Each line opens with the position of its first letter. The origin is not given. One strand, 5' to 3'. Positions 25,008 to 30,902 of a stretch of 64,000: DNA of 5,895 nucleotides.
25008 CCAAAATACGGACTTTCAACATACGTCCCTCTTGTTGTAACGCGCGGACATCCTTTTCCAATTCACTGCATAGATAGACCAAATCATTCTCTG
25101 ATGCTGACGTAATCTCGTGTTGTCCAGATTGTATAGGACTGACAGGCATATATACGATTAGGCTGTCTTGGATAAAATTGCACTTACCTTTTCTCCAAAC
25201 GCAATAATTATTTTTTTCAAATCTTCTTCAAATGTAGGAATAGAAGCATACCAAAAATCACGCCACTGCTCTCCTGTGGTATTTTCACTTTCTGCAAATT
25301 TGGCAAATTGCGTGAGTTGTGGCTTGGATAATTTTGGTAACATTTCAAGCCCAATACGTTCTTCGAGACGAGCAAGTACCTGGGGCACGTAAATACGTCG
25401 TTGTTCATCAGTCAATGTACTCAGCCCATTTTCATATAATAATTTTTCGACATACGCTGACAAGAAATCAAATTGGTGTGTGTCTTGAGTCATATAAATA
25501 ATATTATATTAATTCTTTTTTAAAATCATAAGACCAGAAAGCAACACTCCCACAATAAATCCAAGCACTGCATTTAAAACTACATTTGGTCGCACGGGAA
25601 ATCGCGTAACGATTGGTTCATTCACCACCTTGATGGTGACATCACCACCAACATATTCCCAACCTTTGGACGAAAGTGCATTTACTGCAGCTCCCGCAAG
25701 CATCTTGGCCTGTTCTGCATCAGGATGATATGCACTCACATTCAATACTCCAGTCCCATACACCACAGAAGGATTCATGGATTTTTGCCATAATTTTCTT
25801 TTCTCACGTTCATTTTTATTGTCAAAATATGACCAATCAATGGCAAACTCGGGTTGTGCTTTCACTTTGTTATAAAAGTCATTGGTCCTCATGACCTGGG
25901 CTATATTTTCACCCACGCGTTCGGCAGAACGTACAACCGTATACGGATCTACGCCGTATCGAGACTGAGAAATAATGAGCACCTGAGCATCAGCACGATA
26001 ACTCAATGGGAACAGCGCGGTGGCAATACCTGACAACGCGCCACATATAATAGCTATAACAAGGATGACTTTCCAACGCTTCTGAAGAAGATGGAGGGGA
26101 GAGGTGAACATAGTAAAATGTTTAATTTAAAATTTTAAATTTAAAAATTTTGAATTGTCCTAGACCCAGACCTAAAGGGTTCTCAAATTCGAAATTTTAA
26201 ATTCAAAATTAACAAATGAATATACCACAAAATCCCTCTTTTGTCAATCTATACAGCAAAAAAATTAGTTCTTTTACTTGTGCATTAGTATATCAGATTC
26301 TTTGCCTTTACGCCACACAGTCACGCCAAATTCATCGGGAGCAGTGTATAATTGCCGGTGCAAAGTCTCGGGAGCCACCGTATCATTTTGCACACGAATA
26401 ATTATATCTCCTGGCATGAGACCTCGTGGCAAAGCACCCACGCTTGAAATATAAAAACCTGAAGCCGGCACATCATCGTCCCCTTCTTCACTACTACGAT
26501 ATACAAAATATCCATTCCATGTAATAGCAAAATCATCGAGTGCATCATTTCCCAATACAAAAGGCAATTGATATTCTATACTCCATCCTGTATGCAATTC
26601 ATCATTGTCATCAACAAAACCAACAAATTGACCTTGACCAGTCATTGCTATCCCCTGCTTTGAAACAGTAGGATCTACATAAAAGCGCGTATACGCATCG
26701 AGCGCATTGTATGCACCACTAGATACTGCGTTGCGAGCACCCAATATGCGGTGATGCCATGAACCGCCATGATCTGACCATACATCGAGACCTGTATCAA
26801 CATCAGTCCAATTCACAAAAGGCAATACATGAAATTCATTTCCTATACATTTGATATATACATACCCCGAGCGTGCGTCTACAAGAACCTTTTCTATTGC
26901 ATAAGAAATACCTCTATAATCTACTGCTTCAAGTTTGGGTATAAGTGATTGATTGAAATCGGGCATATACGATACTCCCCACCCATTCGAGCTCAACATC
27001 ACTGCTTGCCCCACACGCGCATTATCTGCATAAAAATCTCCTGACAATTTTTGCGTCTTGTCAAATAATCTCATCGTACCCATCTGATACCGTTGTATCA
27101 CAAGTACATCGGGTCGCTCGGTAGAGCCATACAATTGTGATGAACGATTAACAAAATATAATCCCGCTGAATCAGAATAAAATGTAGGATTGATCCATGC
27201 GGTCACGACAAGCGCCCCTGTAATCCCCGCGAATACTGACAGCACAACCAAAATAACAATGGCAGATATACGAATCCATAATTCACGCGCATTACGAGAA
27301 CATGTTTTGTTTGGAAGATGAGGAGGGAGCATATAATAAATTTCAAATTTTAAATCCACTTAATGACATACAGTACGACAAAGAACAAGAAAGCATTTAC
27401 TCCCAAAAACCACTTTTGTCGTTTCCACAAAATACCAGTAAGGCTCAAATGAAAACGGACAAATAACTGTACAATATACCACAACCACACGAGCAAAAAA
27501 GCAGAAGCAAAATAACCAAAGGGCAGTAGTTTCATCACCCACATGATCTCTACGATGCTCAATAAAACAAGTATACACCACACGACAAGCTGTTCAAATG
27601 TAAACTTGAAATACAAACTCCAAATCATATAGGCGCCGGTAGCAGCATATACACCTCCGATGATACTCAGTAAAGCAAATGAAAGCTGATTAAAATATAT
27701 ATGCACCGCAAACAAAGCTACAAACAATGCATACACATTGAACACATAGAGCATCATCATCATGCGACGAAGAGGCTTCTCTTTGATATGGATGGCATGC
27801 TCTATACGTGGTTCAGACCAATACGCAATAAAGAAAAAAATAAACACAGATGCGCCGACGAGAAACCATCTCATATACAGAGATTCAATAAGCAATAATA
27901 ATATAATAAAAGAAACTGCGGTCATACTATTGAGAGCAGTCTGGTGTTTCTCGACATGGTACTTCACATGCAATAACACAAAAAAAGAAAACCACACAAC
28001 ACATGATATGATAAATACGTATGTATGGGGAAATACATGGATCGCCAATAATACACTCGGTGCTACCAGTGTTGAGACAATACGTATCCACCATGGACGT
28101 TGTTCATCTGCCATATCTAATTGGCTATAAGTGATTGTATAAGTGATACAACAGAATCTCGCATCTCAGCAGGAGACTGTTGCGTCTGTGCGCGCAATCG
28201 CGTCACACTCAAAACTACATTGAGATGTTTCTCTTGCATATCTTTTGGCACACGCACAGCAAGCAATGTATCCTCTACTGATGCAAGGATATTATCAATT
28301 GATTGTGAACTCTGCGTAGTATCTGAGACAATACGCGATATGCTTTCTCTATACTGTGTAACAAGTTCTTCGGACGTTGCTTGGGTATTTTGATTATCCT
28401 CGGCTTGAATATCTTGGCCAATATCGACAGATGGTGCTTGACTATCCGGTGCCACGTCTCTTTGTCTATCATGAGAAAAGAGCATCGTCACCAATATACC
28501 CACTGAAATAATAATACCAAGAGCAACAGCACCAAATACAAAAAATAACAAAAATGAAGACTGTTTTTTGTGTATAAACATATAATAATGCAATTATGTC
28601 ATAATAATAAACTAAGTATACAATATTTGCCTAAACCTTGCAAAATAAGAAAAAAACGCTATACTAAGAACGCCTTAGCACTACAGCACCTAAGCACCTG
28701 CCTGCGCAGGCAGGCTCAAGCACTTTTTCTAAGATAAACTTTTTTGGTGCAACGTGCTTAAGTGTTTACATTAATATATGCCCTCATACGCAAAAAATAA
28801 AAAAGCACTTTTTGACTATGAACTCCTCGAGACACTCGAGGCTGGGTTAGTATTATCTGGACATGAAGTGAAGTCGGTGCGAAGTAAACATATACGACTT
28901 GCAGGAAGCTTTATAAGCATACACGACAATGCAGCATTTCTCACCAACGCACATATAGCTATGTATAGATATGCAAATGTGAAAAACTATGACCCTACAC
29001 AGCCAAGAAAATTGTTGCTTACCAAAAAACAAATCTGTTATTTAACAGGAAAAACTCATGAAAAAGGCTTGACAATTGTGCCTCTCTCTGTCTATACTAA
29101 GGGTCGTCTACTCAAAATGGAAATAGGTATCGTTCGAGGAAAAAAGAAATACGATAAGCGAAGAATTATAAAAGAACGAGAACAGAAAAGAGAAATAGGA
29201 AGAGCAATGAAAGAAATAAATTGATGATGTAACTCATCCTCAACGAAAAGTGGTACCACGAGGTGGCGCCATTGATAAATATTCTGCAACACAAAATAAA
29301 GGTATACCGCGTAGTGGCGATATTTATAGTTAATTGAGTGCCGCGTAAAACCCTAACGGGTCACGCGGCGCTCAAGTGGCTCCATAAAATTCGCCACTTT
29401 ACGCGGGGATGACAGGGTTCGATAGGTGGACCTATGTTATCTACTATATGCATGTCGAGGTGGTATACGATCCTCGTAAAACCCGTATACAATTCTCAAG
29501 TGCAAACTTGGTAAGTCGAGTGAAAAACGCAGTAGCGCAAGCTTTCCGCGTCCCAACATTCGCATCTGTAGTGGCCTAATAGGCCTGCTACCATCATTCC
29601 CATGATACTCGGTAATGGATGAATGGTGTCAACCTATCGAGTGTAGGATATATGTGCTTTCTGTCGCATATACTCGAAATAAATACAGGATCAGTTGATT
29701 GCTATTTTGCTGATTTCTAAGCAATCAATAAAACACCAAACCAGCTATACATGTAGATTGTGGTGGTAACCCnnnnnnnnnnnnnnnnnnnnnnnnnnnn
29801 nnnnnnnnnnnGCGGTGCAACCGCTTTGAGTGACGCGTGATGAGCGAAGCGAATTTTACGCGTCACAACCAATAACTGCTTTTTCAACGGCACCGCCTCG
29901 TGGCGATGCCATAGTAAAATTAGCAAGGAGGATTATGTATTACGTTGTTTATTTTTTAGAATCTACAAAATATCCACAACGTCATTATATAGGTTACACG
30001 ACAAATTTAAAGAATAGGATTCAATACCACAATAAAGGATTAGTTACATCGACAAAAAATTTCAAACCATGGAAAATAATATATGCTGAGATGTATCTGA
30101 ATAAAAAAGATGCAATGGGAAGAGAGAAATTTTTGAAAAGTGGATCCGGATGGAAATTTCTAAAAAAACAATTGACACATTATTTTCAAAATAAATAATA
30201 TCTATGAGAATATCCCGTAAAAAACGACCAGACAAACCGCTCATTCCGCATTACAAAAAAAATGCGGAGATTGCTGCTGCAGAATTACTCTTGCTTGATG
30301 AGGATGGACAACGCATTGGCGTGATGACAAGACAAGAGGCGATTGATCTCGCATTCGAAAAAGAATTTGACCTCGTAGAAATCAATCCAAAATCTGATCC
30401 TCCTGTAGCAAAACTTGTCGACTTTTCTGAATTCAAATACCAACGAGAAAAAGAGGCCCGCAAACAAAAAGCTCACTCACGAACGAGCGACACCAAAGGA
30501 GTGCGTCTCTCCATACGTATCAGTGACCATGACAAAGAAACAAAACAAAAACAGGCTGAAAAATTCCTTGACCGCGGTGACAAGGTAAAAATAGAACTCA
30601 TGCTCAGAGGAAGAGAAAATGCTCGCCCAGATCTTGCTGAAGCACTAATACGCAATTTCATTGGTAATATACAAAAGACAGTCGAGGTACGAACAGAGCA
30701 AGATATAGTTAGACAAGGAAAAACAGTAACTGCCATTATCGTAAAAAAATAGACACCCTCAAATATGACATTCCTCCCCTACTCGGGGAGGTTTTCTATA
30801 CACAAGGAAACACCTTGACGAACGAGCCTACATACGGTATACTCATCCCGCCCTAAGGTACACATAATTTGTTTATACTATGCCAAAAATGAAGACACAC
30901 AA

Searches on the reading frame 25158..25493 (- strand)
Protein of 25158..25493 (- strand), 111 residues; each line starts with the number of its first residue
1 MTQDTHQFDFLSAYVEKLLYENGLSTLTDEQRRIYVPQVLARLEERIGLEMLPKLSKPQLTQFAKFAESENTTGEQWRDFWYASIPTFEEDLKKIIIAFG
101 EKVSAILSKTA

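Call 9: search_protein_families(library=pfam, proteins=[window:25158-25493:-], max_evalue=0.01)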
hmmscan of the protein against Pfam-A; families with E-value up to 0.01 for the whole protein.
window:25158-25493:- (111 aa): 1 family
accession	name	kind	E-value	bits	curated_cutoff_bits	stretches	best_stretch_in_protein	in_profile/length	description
PF18908.5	DUF5663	-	5.8e-06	27.2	23.7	1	18-99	1-80/84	Protein of unknown function (DUF5663)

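Call 68: search_protein_families(library=ncbifam, proteins=[window:25158-25493:-], max_evalue=0.1)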
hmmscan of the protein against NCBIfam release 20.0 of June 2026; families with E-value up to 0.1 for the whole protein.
window:25158-25493:- (111 aa): 0 families

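Call 93: search_protein_families(library=phrogs, proteins=[window:25158-25493:-], max_evalue=0.01)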
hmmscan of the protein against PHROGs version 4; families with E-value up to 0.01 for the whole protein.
window:25158-25493:- (111 aa): 0 families

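Call 94: search_protein_families(library=padloc, proteins=[window:25158-25493:-], max_evalue=0.01)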
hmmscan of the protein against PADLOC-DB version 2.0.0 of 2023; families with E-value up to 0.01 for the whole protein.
window:25158-25493:- (111 aa): 0 families

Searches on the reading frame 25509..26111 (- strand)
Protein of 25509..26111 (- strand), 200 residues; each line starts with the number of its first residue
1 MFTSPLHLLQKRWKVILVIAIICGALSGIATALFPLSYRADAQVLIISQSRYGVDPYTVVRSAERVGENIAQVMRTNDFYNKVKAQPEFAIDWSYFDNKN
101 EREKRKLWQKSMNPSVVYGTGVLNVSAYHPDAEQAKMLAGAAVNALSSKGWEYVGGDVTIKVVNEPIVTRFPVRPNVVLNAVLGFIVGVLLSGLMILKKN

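Call 9: search_protein_families(library=pfam, proteins=[window:25509-26111:-], max_evalue=0.01)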
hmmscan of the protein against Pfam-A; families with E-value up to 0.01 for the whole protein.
window:25509-26111:- (200 aa): 2 families
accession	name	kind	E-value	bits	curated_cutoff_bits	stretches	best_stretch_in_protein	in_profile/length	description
PF02706.20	Wzz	-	1.1e-05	26.1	25.5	1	8-54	11-55/91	Chain length determinant protein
PF13807.11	GNVR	-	5.9e-05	23.3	27.7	1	160-199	41-80/82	G-rich domain on putative tyrosine kinase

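Call 68: search_protein_families(library=ncbifam, proteins=[window:25509-26111:-], max_evalue=0.1)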
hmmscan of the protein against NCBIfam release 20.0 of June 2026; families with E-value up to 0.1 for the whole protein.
window:25509-26111:- (200 aa): 7 families
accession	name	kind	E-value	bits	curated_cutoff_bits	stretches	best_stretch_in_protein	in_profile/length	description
TIGR01006.1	polys_exp_MPA1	subfamily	5.2e-08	32.6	296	1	6-197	14-194/226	CspC family polysaccharide chain length determinant protein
TIGR03007.1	pepcterm_ChnLen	equivalog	0.00031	19.1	278.85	0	148-192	384-428/498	XrtA system polysaccharide chain length determinant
NF041491.1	membrane_YniD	equivalog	0.00056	19.3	40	1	9-26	6-23/34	small membrane protein YniD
TIGR03017.1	EpsF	equivalog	0.00065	18.5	422.75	0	131-192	350-411/444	chain length determinant protein EpsF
NF041071.1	Trm10_mtase_Thprot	equivalog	0.017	13.9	330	1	63-109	68-114/296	tRNA (adenine(9)-N1)-methyltransferase Trm10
NF041140.1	Trm10AGmtase_Thcocales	equivalog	0.057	12.5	550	1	66-108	80-122/372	tRNA (guanine(9)-/adenine(9)-N1)-methyltransferase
NF007350.0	PRK09841.1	equivalog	0.092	10.8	1248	0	161-197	408-444/726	tyrosine-protein kinase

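Call 93: search_protein_families(library=phrogs, proteins=[window:25509-26111:-], max_evalue=0.01)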
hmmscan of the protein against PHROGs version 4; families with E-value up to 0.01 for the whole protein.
window:25509-26111:- (200 aa): 0 families

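Call 94: search_protein_families(library=padloc, proteins=[window:25509-26111:-], max_evalue=0.01)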
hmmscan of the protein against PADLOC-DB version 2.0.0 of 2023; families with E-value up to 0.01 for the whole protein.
window:25509-26111:- (200 aa): 0 families

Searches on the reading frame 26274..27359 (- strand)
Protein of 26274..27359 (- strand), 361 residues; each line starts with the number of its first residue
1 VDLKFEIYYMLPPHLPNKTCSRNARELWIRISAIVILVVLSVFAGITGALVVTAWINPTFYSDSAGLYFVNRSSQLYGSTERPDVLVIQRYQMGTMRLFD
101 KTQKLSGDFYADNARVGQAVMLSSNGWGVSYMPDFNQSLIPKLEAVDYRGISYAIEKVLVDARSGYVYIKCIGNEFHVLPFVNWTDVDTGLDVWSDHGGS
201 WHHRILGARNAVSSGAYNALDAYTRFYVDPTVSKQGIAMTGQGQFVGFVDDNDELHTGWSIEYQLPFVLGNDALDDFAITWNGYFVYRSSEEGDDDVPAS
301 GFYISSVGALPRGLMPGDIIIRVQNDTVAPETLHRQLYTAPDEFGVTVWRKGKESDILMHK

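Call 9: search_protein_families(library=pfam, proteins=[window:26274-27359:-], max_evalue=0.01)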
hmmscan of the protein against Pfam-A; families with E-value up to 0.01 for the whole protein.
window:26274-27359:- (361 aa): 0 families

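Call 63: search_solved_structures(query=A8, max_evalue=1, show_alignments=2)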
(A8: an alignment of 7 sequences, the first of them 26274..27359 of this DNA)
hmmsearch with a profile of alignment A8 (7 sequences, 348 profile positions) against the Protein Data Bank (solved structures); distinct sequences matched with E-value up to 1: 117 (the best 60 are shown).
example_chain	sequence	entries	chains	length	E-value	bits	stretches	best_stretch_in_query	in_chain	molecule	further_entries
6z05_A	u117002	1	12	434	2.3e-12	49.8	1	89-341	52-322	DegQ family serine endoprotease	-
4ynn_A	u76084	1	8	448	6.2e-10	41.8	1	220-347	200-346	Protease DO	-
22kg_A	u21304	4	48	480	2.1e-09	40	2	140-346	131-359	Probable periplasmic serine endoprotease DegP-like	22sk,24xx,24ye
6jjk_A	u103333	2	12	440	4.8e-09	38.9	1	221-347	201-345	Periplasmic serine endoprotease DegP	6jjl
3otp_A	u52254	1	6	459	5.2e-09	38.8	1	221-347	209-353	Protease do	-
3mh4_A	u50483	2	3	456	5.4e-09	38.7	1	221-347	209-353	Protease do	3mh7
6jjo_A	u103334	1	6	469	5.5e-09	38.7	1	243-347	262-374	Periplasmic serine endoprotease DegP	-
1ky9_A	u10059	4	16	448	5.8e-09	38.6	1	221-347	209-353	PROTEASE DO | Periplasmic serine endoprotease DegP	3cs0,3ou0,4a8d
3mh5_A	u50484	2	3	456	6.7e-09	38.4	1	243-347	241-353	Protease do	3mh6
2zle_A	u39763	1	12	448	6.9e-09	38.4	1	243-347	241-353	Protease do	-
3wkl_A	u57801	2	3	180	2.6e-08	36.5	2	298-343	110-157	Putative Zinc Metalloprotease AQ_1964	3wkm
4a8a_A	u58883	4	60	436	4e-08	35.8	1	220-347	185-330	PERIPLASMIC PH-DEPENDENT SERINE ENDOPROTEASE DEGQ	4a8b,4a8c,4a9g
8kic_D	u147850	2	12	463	5.1e-08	35.5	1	220-347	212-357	peptidase Do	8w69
9j83_A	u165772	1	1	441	4e-07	32.6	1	298-343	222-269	Putative zinc metalloprotease aq_1964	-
9j82_A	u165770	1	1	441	4e-07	32.6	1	298-343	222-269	Putative zinc metalloprotease aq_1964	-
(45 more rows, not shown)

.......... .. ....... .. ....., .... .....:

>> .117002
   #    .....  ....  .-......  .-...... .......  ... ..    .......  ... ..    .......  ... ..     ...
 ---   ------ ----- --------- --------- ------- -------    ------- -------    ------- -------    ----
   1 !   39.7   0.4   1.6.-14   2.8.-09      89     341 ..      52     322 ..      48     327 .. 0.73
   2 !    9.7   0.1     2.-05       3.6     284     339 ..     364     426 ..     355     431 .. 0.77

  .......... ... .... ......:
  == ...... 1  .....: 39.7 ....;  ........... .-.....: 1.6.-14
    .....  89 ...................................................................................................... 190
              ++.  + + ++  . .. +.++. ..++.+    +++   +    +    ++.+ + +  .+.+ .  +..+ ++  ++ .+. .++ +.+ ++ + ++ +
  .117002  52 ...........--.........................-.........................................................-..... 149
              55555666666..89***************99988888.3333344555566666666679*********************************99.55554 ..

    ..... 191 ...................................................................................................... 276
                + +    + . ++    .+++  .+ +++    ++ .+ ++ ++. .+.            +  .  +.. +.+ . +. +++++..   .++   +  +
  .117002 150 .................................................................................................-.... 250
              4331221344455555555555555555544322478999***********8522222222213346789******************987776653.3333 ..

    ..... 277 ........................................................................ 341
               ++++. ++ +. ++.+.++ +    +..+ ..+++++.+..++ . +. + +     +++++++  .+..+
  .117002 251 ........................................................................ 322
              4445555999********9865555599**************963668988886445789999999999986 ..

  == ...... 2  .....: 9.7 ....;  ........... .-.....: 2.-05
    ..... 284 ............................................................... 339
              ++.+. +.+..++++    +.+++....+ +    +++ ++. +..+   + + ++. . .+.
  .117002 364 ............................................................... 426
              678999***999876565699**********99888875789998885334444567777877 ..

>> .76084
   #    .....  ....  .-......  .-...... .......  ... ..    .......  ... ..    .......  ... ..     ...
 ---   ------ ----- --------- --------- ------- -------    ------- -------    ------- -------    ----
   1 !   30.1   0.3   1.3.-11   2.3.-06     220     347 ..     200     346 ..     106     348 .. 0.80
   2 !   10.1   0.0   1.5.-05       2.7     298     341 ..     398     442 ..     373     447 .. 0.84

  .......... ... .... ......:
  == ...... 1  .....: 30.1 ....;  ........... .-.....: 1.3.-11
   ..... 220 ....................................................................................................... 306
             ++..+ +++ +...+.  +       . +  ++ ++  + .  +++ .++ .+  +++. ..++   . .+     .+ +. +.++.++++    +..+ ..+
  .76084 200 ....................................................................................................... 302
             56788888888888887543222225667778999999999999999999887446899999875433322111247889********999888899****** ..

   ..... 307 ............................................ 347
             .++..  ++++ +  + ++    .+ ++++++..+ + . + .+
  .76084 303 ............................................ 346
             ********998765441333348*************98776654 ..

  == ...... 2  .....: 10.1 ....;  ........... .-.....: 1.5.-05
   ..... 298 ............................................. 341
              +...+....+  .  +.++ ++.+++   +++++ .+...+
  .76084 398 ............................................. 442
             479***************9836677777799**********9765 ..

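Call 68: search_protein_families(library=ncbifam, proteins=[window:26274-27359:-], max_evalue=0.1)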
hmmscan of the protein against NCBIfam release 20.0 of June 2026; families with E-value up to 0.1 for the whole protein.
window:26274-27359:- (361 aa): 2 families
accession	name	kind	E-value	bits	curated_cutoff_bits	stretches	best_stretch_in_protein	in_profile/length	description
NF047968.1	SerProtHtrA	equivalog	0.056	12.8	470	1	309-357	302-353/357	serine protease HtrA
NF010605.0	PRK14001.1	equivalog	0.094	12.7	369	0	32-84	7-58/189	K(+)-transporting ATPase subunit C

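Call 93: search_protein_families(library=phrogs, proteins=[window:26274-27359:-], max_evalue=0.01)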
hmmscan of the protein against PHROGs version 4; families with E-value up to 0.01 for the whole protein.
window:26274-27359:- (361 aa): 0 families

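Call 94: search_protein_families(library=padloc, proteins=[window:26274-27359:-], max_evalue=0.01)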
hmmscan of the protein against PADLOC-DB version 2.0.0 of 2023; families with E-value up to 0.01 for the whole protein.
window:26274-27359:- (361 aa): 0 families

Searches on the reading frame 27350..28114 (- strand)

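Call 9: search_protein_families(library=pfam, proteins=[window:27350-28114:-], max_evalue=0.01)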
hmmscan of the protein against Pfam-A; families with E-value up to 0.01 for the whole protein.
window:27350-28114:- (254 aa): 0 families

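Call 68: search_protein_families(library=ncbifam, proteins=[window:27350-28114:-], max_evalue=0.1)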
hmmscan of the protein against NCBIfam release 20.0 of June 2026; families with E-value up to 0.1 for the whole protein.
window:27350-28114:- (254 aa): 1 family
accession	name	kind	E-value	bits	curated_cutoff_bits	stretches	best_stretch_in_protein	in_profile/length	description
NF041581.1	SosA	equivalog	0.082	13.1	60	1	30-56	12-38/77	DNA damage-induced cell division inhibitor SosA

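Call 93: search_protein_families(library=phrogs, proteins=[window:27350-28114:-], max_evalue=0.01)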
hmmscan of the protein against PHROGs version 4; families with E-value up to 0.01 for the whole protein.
window:27350-28114:- (254 aa): 0 families

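Call 94: search_protein_families(library=padloc, proteins=[window:27350-28114:-], max_evalue=0.01)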
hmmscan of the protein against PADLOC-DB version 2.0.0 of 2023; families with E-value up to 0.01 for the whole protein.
window:27350-28114:- (254 aa): 0 families

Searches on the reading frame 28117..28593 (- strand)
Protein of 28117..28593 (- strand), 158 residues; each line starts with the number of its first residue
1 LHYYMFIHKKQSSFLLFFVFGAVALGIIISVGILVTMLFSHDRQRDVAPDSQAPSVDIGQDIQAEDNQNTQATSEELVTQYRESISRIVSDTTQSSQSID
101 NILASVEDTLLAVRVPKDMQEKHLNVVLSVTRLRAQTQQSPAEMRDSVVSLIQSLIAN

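Call 9: search_protein_families(library=pfam, proteins=[window:28117-28593:-], max_evalue=0.01)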
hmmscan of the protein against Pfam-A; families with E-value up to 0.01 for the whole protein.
window:28117-28593:- (158 aa): 2 families
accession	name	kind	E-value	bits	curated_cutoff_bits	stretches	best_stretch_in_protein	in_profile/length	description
PF14851.11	FAM176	-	8.6e-06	26.1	31.5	1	3-115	11-123/152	FAM176 family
PF24151.2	ArlX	-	0.00031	20.7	28.7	1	16-134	1-126/229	ArlX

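Call 68: search_protein_families(library=ncbifam, proteins=[window:28117-28593:-], max_evalue=0.1)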
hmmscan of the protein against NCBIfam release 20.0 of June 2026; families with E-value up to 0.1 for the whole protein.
window:28117-28593:- (158 aa): 5 families
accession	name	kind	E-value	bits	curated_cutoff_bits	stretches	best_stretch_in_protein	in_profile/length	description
NF006283.1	PRK08455.1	equivalog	0.0011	18.6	187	1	9-74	13-75/182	flagellar basal body-associated protein FliL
NF058591.1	archaellum_scaf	equivalog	0.0062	16.1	225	1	16-132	9-135/250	archaellum flagellar motor scaffold protein FlaX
NF033769.1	after_VWA_1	domain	0.015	15.5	45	1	82-129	42-88/90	after-VIT domain-containing protein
NF041534.1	rodZ_Strepcoccus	equivalog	0.016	14.4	375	1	9-131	100-213/275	cytoskeleton protein RodZ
NF052525.1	NPN_LarAH10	equivalog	0.073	11.7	540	1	44-141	22-115/426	NPN-dependent 2-hydroxyacid racemase, LarAH10 family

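Call 93: search_protein_families(library=phrogs, proteins=[window:28117-28593:-], max_evalue=0.01)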
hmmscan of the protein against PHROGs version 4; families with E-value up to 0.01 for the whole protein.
window:28117-28593:- (158 aa): 0 families

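Call 94: search_protein_families(library=padloc, proteins=[window:28117-28593:-], max_evalue=0.01)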
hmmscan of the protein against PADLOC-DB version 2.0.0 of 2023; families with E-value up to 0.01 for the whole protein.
window:28117-28593:- (158 aa): 0 families

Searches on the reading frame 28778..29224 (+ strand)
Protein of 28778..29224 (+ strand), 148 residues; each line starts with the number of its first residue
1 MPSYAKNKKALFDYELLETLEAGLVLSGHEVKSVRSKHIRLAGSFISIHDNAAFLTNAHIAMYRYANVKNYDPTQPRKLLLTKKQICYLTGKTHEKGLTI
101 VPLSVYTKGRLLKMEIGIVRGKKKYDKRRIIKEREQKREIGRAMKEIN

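Call 10: search_protein_families(library=pfam, proteins=[window:28778-29224:+], max_evalue=0.01)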
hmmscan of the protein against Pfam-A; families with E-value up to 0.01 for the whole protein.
window:28778-29224:+ (148 aa): 1 family
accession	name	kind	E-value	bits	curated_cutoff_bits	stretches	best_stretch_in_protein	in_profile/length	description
PF01668.23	SmpB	-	2.3e-51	173.9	27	1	5-146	2-143/143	SmpB protein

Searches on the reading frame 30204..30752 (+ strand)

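Call 10: search_protein_families(library=pfam, proteins=[window:30204-30752:+], max_evalue=0.01)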
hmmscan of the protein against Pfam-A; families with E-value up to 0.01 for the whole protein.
window:30204-30752:+ (182 aa): 3 families
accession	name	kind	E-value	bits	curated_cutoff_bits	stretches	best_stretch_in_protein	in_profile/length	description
PF05198.21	IF3_N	-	3.9e-23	81.8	26.9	1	20-88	2-70/70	Translation initiation factor IF-3, N-terminal domain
PF00707.27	IF3_C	-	9e-20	70.9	34.8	1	97-181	3-85/86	Translation initiation factor IF-3, C-terminal domain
PF14877.11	mIF3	-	0.00085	19.5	33.8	1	83-138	113-169/177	Mitochondrial translation initiation factor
